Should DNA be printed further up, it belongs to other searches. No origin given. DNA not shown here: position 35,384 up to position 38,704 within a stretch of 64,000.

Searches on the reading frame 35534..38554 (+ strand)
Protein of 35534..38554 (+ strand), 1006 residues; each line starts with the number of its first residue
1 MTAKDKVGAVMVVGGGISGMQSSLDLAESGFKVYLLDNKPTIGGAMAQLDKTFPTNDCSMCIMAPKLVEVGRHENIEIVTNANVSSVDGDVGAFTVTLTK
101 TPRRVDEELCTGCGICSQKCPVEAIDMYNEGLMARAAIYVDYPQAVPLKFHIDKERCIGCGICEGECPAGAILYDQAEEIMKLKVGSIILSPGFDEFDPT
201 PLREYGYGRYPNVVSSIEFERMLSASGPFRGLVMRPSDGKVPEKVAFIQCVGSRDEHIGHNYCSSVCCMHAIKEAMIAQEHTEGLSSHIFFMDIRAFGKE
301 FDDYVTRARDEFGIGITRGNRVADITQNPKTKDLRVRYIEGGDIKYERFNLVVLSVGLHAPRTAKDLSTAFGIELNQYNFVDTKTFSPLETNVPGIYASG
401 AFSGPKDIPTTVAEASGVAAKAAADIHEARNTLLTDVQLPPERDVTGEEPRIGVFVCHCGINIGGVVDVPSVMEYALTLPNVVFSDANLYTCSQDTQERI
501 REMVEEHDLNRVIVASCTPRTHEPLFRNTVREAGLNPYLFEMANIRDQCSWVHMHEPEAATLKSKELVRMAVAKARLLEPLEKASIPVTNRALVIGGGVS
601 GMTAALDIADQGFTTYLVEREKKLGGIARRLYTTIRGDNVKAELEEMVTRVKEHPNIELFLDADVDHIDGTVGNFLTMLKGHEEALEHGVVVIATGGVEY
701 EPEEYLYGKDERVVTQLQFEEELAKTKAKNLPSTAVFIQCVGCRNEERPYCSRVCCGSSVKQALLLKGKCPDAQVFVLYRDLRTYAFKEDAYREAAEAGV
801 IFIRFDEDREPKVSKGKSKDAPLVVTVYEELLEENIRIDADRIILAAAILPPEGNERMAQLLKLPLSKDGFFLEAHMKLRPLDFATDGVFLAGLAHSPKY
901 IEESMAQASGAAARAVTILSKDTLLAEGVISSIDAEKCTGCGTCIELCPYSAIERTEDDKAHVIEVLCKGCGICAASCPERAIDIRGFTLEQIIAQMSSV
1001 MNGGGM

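Call 8: search_protein_families(library=pfam, proteins=[window:35534-38554:+], max_evalue=0.01)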
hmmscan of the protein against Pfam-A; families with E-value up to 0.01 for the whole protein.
window:35534-38554:+ (1006 aa): 29 families (the best 25 are shown)
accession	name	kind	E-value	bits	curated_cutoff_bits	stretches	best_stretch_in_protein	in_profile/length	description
PF07992.20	Pyr_redox_2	-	9.7e-26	91.3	26.1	3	295-415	179-287/291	Pyridine nucleotide-disulphide oxidoreductase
PF00037.32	Fer4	-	3.8e-24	83.9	21.1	4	105-126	3-24/24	4Fe-4S binding domain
PF12837.12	Fer4_6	-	5.6e-16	58.1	25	4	150-172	2-24/24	4Fe-4S binding domain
PF12838.12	Fer4_7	-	3.4e-15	56.7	27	3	110-171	2-52/52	4Fe-4S dicluster domain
PF14697.11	Fer4_21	-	3.5e-15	56.3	35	2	932-984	2-58/59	4Fe-4S dicluster domain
PF12831.13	FAD_oxidored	-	6e-15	55.9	27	2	593-642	3-53/416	FAD dependent oxidoreductase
PF13187.11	Fer4_9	-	9e-14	51.7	27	2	110-172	2-52/52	4Fe-4S dicluster domain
PF12797.12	Fer4_2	-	3.2e-13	49.1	24.5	3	149-169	2-22/22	4Fe-4S binding domain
PF13738.12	Pyr_redox_3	-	8.2e-13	48.7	30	1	589-697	164-267/305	Pyridine nucleotide-disulphide oxidoreductase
PF13237.11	Fer4_10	-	9.9e-13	48.2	25.5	3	932-979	3-53/53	4Fe-4S dicluster domain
PF25160.1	LdpA_Fe-S-bd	-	1.2e-12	47.8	27.6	4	932-956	22-46/49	LdpA Fe-S cluster-binding domain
PF13450.12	NAD_binding_8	-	1.5e-12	48.1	21.9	2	12-48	1-37/68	NAD(P)-binding Rossmann-like domain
PF00890.30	FAD_binding_2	-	8.6e-11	42.1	20.4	2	592-626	2-36/414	FAD binding domain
PF00070.33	Pyr_redox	-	1.5e-10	41.9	22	2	591-655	1-70/82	Pyridine nucleotide-disulphide oxidoreductase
PF13484.11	Fer4_16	-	2e-10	41.7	30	2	110-169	2-65/66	4Fe-4S double cluster binding domain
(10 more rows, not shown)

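Call 14: search_solved_structures(query=window:35534-38554:+, max_evalue=0.00001)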
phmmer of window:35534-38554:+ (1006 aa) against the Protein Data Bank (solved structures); distinct sequences matched with E-value up to 0.00001: 23.
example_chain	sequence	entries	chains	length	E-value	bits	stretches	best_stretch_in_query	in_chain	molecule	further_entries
8rvu_a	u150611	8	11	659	6.3e-217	725.9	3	26-331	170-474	H(2):CoB-CoM heterodisulfide,ferredoxin reductase subunit A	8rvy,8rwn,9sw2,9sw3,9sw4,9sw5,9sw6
8rvv_A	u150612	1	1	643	8.5e-214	715.5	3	30-330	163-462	H(2):CoB-CoM heterodisulfide,ferredoxin reductase subunit A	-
5odc_A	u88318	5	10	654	5.4e-208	696.3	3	36-373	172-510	Heterodisulfide reductase, subunit A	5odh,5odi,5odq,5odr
9sfi_A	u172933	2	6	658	3.1e-192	644.1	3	9-373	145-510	CoB--CoM heterodisulfide reductase iron-sulfur subunit A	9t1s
7bkb_A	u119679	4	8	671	1.1e-178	599.2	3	10-336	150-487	CoB--CoM heterodisulfide reductase iron-sulfur subunit A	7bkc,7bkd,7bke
6tjr_A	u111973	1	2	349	2.9e-40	141.1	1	185-422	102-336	Fumarate reductase/succinate dehydrogenase flavoprotein domain protein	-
5t5i_F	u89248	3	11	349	9.8e-20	73.2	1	99-174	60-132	Tungsten formylmethanofuran dehydrogenase subunit fwdF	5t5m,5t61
9sw6_H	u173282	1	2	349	1.3e-18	69.4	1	104-175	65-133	Tungsten formylmethanofuran dehydrogenase, subunit F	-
7bkb_K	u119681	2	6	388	7.4e-16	60.3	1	105-174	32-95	Formylmethanofuran dehydrogenase, subunit F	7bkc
9sw6_G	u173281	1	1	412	1.7e-13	52.5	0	932-985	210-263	Polyferredoxin protein MvhB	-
9sfi_T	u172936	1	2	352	1.9e-10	42.4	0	100-172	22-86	4Fe-4S ferredoxin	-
9eri_B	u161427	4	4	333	2.4e-09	38.8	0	913-983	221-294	Na(+)-translocating ferredoxin:NAD(+) oxidoreductase complex subunit B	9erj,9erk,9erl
7np8_A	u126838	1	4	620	3.2e-07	31.8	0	931-986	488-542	Coenzyme F420-dependent sulfite reductase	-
5c4i_B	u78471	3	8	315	4e-07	31.4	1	933-983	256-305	Oxalate oxidoreductase subunit delta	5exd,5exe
9bt4_G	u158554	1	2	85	8.6e-07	30.3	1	936-985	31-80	Pyruvate:Ferredoxin Oxidoreductase, subunit delta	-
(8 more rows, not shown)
